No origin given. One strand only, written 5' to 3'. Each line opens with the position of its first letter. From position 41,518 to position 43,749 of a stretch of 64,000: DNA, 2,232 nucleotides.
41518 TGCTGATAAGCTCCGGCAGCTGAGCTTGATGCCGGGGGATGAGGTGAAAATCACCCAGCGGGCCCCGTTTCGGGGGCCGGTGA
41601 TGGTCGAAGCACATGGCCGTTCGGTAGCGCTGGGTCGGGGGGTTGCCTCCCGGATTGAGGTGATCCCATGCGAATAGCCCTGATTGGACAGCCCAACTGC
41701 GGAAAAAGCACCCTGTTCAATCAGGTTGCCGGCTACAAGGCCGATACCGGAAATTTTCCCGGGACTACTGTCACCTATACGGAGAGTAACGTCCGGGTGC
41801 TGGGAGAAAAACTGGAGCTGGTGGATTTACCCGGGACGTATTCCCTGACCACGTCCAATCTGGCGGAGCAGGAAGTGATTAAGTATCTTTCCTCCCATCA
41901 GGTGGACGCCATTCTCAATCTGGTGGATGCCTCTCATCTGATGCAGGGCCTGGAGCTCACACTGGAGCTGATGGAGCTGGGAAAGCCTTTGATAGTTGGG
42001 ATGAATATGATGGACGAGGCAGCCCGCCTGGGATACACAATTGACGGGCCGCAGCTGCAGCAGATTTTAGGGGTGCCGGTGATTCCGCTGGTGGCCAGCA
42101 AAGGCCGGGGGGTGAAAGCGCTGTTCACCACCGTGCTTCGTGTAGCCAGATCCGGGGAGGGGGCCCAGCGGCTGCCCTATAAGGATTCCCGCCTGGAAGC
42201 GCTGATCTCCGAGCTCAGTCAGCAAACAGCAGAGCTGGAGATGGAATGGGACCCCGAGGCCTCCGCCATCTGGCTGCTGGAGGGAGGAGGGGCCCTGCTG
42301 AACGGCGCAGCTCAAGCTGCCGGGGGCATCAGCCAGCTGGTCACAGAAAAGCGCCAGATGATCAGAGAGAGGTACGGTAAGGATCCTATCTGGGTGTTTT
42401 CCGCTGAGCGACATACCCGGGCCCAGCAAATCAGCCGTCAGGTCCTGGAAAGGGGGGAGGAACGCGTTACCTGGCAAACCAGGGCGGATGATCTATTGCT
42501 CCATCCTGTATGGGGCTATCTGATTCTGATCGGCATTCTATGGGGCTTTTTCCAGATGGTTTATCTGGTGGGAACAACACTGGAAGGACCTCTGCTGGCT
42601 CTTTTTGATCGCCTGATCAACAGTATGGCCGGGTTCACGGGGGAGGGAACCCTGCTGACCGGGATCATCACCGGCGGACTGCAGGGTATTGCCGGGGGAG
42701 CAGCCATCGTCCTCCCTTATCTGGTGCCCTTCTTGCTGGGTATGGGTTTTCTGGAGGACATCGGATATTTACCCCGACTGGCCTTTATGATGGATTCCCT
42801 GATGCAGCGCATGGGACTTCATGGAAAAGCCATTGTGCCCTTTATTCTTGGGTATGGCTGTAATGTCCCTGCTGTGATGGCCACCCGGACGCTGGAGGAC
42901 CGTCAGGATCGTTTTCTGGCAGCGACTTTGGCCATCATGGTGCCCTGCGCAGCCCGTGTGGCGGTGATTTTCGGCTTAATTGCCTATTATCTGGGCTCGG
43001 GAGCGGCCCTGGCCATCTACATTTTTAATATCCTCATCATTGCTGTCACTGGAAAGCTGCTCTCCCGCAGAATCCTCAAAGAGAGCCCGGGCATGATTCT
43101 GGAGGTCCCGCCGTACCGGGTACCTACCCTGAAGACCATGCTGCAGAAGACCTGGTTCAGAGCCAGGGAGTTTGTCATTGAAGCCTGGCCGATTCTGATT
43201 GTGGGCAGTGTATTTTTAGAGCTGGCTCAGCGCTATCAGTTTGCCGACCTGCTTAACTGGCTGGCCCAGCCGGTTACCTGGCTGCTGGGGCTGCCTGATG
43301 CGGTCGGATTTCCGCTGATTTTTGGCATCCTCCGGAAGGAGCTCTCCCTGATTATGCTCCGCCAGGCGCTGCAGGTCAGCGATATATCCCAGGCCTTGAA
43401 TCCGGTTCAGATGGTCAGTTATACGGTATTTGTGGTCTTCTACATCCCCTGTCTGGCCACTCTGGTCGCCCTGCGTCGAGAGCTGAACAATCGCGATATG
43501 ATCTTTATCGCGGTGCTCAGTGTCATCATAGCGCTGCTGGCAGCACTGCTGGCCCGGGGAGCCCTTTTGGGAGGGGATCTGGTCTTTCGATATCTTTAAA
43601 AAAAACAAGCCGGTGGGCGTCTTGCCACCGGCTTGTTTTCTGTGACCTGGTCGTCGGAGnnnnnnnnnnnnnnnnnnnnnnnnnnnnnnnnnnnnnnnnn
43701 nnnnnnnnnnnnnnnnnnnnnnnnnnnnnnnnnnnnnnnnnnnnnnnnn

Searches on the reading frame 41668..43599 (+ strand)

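Call 26: search_protein_families(library=ncbifam, proteins=[window:41668-43599:+], max_evalue=1e-10)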
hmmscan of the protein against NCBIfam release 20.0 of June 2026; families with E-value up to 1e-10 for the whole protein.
window:41668-43599:+ (643 aa): 5 families
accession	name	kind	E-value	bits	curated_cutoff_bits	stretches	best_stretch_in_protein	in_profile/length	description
TIGR00437.1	feoB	equivalog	2e-136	456.1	315.65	1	7-605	1-594/594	ferrous iron transport protein B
NF007105.0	PRK09554.1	equivalog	1.5e-94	317.7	683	1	2-523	5-532/772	Fe(2+) transporter permease subunit FeoB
TIGR03594.1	GTPase_EngA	equivalog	8.2e-15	54.7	306.7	1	2-162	2-162/432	ribosome biogenesis GTPase Der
TIGR00231.1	small_GTP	domain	1.6e-14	54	42.5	1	1-156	4-162/164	GTP-binding protein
NF000908.1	PRK00089.1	equivalog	2.1e-11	43.7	237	1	3-163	6-170/291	GTPase Era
